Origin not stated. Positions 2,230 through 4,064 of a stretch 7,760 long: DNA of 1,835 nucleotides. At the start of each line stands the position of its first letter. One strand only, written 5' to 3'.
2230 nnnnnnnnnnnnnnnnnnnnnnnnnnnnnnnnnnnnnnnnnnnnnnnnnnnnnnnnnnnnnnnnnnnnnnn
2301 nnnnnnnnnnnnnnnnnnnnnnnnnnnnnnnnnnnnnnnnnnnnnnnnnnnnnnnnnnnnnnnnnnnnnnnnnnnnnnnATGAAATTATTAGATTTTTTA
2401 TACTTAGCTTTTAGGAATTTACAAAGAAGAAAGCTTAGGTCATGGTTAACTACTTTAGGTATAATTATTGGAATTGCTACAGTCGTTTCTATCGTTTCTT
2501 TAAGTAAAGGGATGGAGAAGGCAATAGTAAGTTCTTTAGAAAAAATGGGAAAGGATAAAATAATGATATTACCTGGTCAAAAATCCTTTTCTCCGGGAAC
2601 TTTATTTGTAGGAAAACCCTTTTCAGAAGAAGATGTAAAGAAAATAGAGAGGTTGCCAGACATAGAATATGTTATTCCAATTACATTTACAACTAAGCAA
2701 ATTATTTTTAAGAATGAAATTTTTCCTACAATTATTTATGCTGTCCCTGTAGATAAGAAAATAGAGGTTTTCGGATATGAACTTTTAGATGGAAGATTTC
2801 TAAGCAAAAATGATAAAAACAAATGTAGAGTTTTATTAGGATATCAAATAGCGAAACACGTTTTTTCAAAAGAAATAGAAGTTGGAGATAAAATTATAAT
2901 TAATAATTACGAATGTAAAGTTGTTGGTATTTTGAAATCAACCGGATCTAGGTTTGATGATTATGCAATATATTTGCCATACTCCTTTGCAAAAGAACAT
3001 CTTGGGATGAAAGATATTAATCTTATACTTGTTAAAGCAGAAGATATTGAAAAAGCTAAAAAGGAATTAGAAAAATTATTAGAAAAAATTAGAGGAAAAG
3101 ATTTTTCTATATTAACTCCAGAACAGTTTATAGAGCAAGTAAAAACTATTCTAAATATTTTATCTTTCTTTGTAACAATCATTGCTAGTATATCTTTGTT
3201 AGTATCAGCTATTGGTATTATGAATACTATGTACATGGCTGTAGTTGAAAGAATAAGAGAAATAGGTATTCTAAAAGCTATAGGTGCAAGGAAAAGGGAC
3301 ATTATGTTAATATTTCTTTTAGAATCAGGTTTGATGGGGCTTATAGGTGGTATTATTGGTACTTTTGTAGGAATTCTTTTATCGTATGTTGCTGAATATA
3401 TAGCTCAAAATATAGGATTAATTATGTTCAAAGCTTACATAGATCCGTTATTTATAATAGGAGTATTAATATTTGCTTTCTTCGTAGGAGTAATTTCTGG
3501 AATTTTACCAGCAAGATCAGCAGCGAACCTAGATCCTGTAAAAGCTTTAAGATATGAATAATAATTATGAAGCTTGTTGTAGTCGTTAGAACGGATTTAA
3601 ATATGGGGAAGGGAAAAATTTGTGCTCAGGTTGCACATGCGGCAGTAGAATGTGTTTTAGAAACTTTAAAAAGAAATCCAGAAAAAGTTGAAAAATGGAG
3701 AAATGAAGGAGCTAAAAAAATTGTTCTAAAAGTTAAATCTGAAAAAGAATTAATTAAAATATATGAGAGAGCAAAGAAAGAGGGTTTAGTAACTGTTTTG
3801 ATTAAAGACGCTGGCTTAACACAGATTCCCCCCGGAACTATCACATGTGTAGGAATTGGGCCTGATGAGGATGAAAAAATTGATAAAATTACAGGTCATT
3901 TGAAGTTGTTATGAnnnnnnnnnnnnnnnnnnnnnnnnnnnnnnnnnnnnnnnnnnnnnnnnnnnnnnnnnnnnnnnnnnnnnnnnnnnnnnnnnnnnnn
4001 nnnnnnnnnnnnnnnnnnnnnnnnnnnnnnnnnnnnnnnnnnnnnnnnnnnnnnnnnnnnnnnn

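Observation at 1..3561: MacB-type ABC transporter wired to an AbrB-like regulator and an anchored four-domain surface protein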

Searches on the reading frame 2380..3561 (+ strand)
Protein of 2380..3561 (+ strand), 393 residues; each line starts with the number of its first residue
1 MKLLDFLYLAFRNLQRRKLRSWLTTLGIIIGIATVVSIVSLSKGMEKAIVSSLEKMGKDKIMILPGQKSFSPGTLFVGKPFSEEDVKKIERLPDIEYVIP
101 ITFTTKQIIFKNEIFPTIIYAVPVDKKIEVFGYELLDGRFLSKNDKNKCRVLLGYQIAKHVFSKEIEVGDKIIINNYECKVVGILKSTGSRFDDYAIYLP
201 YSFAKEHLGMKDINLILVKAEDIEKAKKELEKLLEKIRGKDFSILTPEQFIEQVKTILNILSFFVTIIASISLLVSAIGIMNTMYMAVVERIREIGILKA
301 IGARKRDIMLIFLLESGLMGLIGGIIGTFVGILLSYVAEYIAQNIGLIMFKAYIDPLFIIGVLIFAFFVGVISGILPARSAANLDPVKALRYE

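Call 6: search_protein_families(library=pfam, proteins=[window:2380-3561:+], max_evalue=0.1)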
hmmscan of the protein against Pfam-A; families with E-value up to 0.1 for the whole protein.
window:2380-3561:+ (393 aa): 2 families
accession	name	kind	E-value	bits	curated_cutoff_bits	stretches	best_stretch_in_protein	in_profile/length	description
PF12704.14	MacB_PCD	-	2.9e-36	126.2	27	1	21-232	1-206/207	MacB-like periplasmic core domain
PF02687.27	FtsX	-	1.9e-22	80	25.5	1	267-386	2-120/120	FtsX-like permease C-terminal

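Call 7: search_protein_families(library=ncbifam, proteins=[window:2380-3561:+], max_evalue=0.1)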
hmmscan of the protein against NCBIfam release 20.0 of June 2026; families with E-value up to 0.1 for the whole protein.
window:2380-3561:+ (393 aa): 11 families
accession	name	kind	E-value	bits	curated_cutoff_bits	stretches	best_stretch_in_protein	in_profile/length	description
NF007826.0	PRK10535.1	equivalog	8.9e-56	189.4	966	1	6-391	257-646/648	macrolide ABC transporter ATP-binding protein/permease MacB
TIGR03434.1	ADOP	subfamily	6.5e-33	113.8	622.3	2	129-393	538-803/803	ADOP family duplicated permease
TIGR02212.1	lolCE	equivalog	5.8e-30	104.5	362.45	1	18-393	21-411/411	lipoprotein-releasing ABC transporter permease subunit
NF008076.0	PRK10814.1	exception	1e-21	77.4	473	2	266-393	268-399/399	lipoprotein-releasing ABC transporter permease subunit LolC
NF038346.1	FtsX_actino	exception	4.7e-12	45.9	250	1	230-371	149-291/308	permease-like cell division protein FtsX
NF008357.0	PRK11146.1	exception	1.3e-11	44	439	1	178-390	186-411/414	lipoprotein-releasing ABC transporter permease subunit LolE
NF038347.1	FtsX_Gpos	exception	3.1e-10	39.9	225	1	221-376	132-285/296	permease-like cell division protein FtsX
TIGR02213.1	lolE_release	exception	5.9e-10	38.6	540.35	1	178-390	183-408/411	lipoprotein-releasing ABC transporter permease subunit LolE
TIGR00439.2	FtsX_Gneg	equivalog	1.3e-09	37.7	255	1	224-376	130-285/292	permease-like cell division protein FtsX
TIGR01185.1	devC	equivalog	1.1e-07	31.2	290.35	1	204-387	200-377/380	ABC transporter permease DevC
TIGR01425.1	SRP54_euk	equivalog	0.00037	19.5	576.25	1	184-260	270-342/428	signal recognition particle protein SRP54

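Call 49: search_solved_structures(query=window:2380-3558:+, max_evalue=0.00001)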
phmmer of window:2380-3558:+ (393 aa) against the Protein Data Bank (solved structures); distinct sequences matched with E-value up to 0.00001: 14.
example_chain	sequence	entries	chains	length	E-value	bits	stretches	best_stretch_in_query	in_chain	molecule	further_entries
5nik_J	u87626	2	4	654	2.1e-45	158.9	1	7-391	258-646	Macrolide export ATP-binding/permease protein MacB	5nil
5lil_A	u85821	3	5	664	5.7e-44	154.2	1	9-392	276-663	Macrolide export ATP-binding/permease protein MacB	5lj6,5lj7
5gko_A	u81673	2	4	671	7.9e-44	153.7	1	6-391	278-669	Macrolide export ATP-binding/permease protein MacB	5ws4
5xu1_M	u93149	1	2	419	8.4e-30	107.6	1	133-393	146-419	ABC transporter permeae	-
9o9x_C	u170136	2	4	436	2.7e-23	86.2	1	146-393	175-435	ABC transporter permease YtrF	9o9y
7arh_C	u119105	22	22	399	1.5e-17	67.3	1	259-393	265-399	Lipoprotein-releasing ABC transporter permease subunit LolC | Lipo-releasing system transmembrane protein lolC | Lipoprotein-releasing system transmembrane prot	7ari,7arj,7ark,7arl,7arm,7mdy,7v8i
7mdx_A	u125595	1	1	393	1.2e-14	57.7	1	259-386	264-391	Lipoprotein-releasing system transmembrane protein LolC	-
9w37_A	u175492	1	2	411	6.2e-12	48.8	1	23-393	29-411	LolF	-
9w35_A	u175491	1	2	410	2.9e-11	46.6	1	23-392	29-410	LolF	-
9w2w_A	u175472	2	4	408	1.6e-09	40.8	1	23-390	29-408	LolF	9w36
7arh_E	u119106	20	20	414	2e-09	40.5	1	180-390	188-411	Lipoprotein-releasing system transmembrane protein LolE | Lipoprotein transporter subunit LolE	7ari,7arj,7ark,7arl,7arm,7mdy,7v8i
7mdx_B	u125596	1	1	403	1.9e-08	37.3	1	180-386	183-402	Lipoprotein-releasing system transmembrane protein LolE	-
3ftj_A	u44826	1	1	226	3.2e-08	36.5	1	85-252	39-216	Macrolide export ATP-binding/permease protein macB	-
9rli_E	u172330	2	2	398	3.6e-07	33.1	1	271-390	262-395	Lipoprotein-releasing system transmembrane protein LolE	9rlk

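Call 76: find_homologous_proteins(query=window:2380-3558:+, max_evalue=1e-40)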
Query window:2380-3558:+ (393 aa): 2399 proteins with E <= 1e-40 among 8000 candidates; the best 120 are listed.
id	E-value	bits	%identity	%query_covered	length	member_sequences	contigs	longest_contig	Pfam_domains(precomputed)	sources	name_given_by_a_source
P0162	2.1e-244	829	100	100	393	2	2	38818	PF02687.28,PF12704.15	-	-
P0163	1.7e-191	654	78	100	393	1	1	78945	PF02687.28,PF12704.15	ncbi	-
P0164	3.6e-129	449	54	99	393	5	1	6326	PF02687.28,PF12704.15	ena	-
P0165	1.0e-126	441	53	99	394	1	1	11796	PF02687.28,PF12704.15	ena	-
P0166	5.0e-120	419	52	100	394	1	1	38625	PF02687.28,PF12704.15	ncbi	-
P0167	1.9e-117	411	49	100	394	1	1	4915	PF02687.28,PF12704.15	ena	-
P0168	1.7e-109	385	52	99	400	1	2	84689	PF02687.28,PF12704.15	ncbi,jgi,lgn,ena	-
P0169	9.3e-108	379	50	99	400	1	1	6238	PF02687.28,PF12704.15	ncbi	-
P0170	8.6e-92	326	44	99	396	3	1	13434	PF02687.28,PF12704.15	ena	-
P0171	1.0e-91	326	43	99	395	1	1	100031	PF02687.28,PF12704.15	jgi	jgi:putative ABC transport system permease protein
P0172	3.1e-89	318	45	99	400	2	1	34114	PF02687.28,PF12704.15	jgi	-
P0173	1.6e-85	306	43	100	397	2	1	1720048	PF02687.28,PF12704.15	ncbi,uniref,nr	ncbi:protein of unknown function DUF214 [Methanococcus vannielii SB]|uniref:ABC3 transporter permeas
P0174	1.1e-83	300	42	99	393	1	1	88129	PF02687.28,PF12704.15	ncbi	-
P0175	1.9e-82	296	42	100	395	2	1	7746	PF02687.28,PF12704.15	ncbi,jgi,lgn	jgi:putative ABC transport system permease protein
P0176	2.8e-82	295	41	99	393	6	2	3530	PF02687.28,PF12704.15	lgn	-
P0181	1.5e-80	289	40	100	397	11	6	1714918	PF02687.28,PF12704.15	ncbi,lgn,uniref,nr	ncbi:putative ABC transport system permease protein [Methanococcus maripaludis]|uniref:Putative ABC 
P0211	9.7e-78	280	40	100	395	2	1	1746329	PF02687.28,PF12704.15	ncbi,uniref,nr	ncbi:protein of unknown function DUF214 [Methanocaldococcus vulcanius M7]|uniref:ABC3 transporter pe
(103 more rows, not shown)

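Call 77: find_encoding_contigs(protein=P0181, flank=5000, max_places=1)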
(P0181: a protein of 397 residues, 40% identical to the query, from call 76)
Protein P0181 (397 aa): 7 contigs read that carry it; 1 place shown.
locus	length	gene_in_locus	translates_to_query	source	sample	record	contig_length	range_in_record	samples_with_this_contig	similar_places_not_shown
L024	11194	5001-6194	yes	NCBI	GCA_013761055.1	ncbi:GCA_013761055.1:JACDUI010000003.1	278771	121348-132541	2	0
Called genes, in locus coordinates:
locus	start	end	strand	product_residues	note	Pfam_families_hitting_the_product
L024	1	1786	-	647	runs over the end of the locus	PF01926:MMR_HSR1, PF02421:FeoB_N, PF03193:RsgA_GTPase (faint), PF17910:FeoB_Cyto, PF07670:Gate, PF07664:FeoB_C, PF07670:Gate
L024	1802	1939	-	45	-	-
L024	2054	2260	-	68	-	PF04023:FeoA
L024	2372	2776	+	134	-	PF01325:Fe_dep_repress, PF01047:MarR (weak), PF02742:Fe_dep_repr_C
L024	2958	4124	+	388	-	-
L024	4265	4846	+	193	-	PF00210:Ferritin, PF02915:Rubrerythrin, PF23458:DUF7130 (weak), PF21349:RUBY_RBDX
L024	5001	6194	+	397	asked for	PF12704:MacB_PCD, PF02687:FtsX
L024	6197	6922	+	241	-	PF02463:SMC_N, PF00005:ABC_tran, PF13304:AAA_21 (faint)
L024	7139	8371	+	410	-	-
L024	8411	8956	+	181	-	PF03965:Penicillinase_R (faint), PF25213:HVO_A0261_N (weak), PF01022:HTH_5, PF12840:HTH_20, PF14947:HTH_45 (weak), PF25212:HVO_A0114 (faint)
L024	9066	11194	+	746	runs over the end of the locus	PF09826:Beta_propel, PF09394:Inhibitor_I42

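Call 78: find_encoding_contigs(protein=P0211, flank=5000, max_places=1)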
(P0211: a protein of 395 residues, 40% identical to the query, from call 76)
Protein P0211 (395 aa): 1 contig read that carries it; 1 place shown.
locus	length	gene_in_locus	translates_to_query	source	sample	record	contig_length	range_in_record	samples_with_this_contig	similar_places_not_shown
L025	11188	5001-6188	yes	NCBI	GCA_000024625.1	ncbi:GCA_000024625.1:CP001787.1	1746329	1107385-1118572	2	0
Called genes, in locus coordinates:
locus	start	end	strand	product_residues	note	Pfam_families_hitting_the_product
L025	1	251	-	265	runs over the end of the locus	PF02475:TRM5-TYW2_MTfase, PF00398:RrnaAD (weak), PF05175:MTS (weak), PF06325:PrmA, PF13847:Methyltransf_31, PF13649:Methyltransf_25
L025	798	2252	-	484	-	PF09887:DUF2114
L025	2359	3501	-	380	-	PF00732:GMC_oxred_N (weak), PF01266:DAO (faint), PF07992:Pyr_redox_2 (faint)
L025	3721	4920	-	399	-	PF07705:CARDB (faint)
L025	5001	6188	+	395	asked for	PF12704:MacB_PCD, PF02687:FtsX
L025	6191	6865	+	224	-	PF02463:SMC_N, PF00005:ABC_tran, PF03266:NTPase_1 (faint), PF13304:AAA_21 (faint)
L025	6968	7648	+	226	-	-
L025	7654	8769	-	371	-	PF23900:PRS2_N, PF05673:DUF815 (faint), PF06068:TIP49 (weak), PF05496:RuvB_N, PF13191:AAA_16 (faint), PF00004:AAA, PF07724:AAA_2, PF23902:AAA_lid_PRS2_C, +1 more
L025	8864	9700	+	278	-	PF01972:SDH_protease, PF25145:NfeD1b_N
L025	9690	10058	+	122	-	PF02643:DUF192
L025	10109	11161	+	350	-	PF01546:Peptidase_M20, PF07687:M20_dimer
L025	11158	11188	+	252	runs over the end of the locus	PF01048:PNP_UDP_1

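Call 80: search_solved_structures(query=L025:6191-6862:+, max_evalue=1e-60, show_alignments=1)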
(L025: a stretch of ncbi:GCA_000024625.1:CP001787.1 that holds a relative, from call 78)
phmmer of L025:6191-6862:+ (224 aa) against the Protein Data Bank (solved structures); distinct sequences matched with E-value up to 1e-60: 5.
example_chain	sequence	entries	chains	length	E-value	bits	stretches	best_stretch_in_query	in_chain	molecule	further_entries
1f3o_A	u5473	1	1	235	8.5e-73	247.8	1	1-219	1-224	HYPOTHETICAL ABC TRANSPORTER ATP-BINDING PROTEIN MJ0796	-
1l2t_A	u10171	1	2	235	2.1e-72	246.4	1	1-219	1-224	Hypothetical ABC transporter ATP-binding protein MJ0796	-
3tif_A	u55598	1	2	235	3.1e-71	242.7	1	1-219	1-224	Uncharacterized ABC transporter ATP-binding protein MJ0796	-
5xu1_A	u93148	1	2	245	7.4e-67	228.4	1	2-218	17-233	ABC transporter ATP-binding protein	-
5lil_A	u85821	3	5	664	6e-61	209.1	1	2-222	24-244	Macrolide export ATP-binding/permease protein MacB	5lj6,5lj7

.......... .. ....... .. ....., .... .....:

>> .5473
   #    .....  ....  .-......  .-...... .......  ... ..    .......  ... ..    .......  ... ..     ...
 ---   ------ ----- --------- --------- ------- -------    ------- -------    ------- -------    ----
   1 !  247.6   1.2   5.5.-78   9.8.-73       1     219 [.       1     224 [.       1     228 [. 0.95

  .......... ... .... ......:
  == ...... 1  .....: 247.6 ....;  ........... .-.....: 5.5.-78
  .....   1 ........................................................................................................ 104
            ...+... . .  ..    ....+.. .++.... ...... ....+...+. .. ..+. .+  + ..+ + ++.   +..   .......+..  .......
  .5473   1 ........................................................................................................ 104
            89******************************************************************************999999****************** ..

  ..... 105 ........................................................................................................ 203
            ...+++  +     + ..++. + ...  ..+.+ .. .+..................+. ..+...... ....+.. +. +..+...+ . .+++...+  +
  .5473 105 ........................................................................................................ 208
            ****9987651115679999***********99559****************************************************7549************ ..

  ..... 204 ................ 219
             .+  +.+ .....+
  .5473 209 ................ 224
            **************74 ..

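Call 87: predict_structure(alignment_id=A5)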
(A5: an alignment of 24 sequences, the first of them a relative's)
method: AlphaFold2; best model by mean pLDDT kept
length: 393 residues; sequences in the alignment: 24
mean_pLDDT: 85.5   pTM: 0.64
mean pLDDT of the five models: 85.5, 84.2, 84.0, 82.0, 80.6
residues with pLDDT >= 90: 150; 70-90: 216; 50-70: 23; < 50: 4
segments of 3 or more residues with pLDDT < 50: 71-74
pLDDT, mean of each block of 10 residues (from residue 1): 77 70 77 86 82 82 78 60 91 91 90 90 86 90 91 93 93 93 88 88 91 90 91 91 87 80 79 85 87 86 90 90 91 88 65 85 91 92 83 64
secondary structure, 60 per line:
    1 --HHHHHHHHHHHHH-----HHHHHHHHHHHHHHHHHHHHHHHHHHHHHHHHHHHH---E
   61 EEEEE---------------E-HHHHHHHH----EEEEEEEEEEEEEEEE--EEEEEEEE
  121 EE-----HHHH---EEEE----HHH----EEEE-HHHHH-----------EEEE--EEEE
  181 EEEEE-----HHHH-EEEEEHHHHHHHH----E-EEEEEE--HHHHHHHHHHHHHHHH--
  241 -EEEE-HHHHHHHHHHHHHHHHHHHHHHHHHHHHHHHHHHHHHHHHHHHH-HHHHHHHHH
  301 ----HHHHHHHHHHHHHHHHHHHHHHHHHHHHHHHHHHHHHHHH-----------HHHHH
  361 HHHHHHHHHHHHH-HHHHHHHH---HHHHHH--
elements in order: H3-15 H21-56 E60-65 H83-90 E95-110 E113-122 H128-131 E135-138 E150-153 H155-159 E171-174 E177-185 H191-194 E196-200 H201-208 E215-220 H223-238 E242-245 H247-290 H292-300 H305-344 H356-373 H375-382 H386-391

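Call 91: fold_search(model_id=the predicted structure, library=pdb)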
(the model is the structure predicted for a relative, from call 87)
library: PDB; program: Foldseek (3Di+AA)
matches with E <= 10: 321; with E <= 0.001: 72
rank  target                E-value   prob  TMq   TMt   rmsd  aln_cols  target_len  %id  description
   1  5gko_A                6.7e-26  1.00  0.69  0.45   7.2       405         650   29  Crystal structure of tripartite-type ABC transporter, MacB from Acinetobacter baumannii (released 2017-11-15)
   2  5lil_A                4.8e-23  1.00  0.43  0.30  12.2       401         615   29  Structure of Aggregatibacter actinomycetemcomitans MacB bound to ATPyS (P21) (released 2017-11-15)
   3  5nik_J                9.9e-23  1.00  0.54  0.37   9.7       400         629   29  Structure of the MacAB-TolC ABC-type tripartite multidrug efflux pump (released 2017-05-24)
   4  5lil_B                1.1e-21  1.00  0.42  0.31  11.8       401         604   29  Structure of Aggregatibacter actinomycetemcomitans MacB bound to ATPyS (P21) (released 2017-11-15)
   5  5xu1_M                1.6e-21  1.00  0.69  0.70   6.2       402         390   23  Structure of a non-canonical ABC transporter from Streptococcus pneumoniae R6 (released 2018-01-24)
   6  5lj7_B                1.7e-21  1.00  0.43  0.31  11.4       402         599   30  Structure of Aggregatibacter actinomycetemcomitans MacB bound to ATP (P21) (released 2017-11-15)
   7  5lj6                  5.6e-21  1.00  0.44  0.32  11.3       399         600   30  Structure of Aggregatibacter actinomycetemcomitans MacB bound to ATPyS (P6522) (released 2017-11-15)
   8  5xu1_S                5.1e-19  1.00  0.63  0.65   6.4       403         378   24  Structure of a non-canonical ABC transporter from Streptococcus pneumoniae R6 (released 2018-01-24)
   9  5lj7_A                9.2e-19  1.00  0.43  0.31  11.4       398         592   29  Structure of Aggregatibacter actinomycetemcomitans MacB bound to ATP (P21) (released 2017-11-15)
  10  9rld_E                1.5e-17  1.00  0.48  0.46   9.0       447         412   20  LolCDE complex with Lpp lipoprotein (released 2026-01-21)
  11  9rlc_E                2.8e-17  1.00  0.52  0.50   8.4       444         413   20  LolCDE complex with Lpp lipoprotein (released 2026-01-21)
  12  9rld_C                2.8e-17  1.00  0.47  0.47  11.3       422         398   19  LolCDE complex with Lpp lipoprotein (released 2026-01-21)
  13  7arh_E                9.6e-16  1.00  0.49  0.47   8.7       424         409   18  LolCDE in complex with lipoprotein (released 2021-04-07)
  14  9o9x_C                1.0e-15  1.00  0.48  0.43  10.9       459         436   22  ytrEF nucleotide-free conformation (released 2025-10-15)
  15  9xro_E                2.4e-15  1.00  0.39  0.40  10.9       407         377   20  LolCDE in complex with SMT-738_3 (released 2026-03-18)
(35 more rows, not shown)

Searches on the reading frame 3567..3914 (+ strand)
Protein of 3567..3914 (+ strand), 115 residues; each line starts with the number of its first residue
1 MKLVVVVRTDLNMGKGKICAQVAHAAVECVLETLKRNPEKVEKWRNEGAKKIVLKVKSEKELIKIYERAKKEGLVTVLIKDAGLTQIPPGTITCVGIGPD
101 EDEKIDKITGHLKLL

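Call 6: search_protein_families(library=pfam, proteins=[window:3567-3914:+], max_evalue=0.1)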
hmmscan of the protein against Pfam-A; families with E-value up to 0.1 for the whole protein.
window:3567-3914:+ (115 aa): 2 families
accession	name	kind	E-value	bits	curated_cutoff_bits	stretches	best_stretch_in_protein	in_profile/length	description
PF01981.21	PTH2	-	9.4e-48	161.6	23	1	1-115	1-115/115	Peptidyl-tRNA hydrolase PTH2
PF25089.1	DUF7804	-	0.037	14.7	27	1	38-75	4-40/84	Domain of unknown function (DUF7804)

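Call 7: search_protein_families(library=ncbifam, proteins=[window:3567-3914:+], max_evalue=0.1)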
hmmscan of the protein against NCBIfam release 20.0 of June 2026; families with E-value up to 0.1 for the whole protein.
window:3567-3914:+ (115 aa): 7 families
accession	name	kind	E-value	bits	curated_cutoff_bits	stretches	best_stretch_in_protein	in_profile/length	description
NF003314.0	PRK04322.1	equivalog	4.2e-52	175.2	126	1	1-115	3-117/117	peptidyl-tRNA hydrolase Pth2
TIGR00283.1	arch_pth2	equivalog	4.4e-51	172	82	1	1-115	1-115/115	aminoacyl-tRNA hydrolase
NF004284.0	PRK05693.1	equivalog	0.0097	15.5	326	1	6-89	4-87/274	SDR family oxidoreductase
NF004826.0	PRK06182.1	subfamily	0.014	14.7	305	1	5-86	6-87/274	oxidoreductase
TIGR00139.1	h_aconitase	equivalog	0.022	13.1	529.9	1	24-98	339-405/709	homoaconitase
TIGR02086.1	IPMI_arch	subfamily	0.061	12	410.15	1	63-97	326-359/411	3-isopropylmalate dehydratase/homoaconitate hydratase family large subunit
NF049977.1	KDhSphingRedKdsR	equivalog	0.091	12.1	400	1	5-84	5-81/267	3-ketodihydrosphingosine reductase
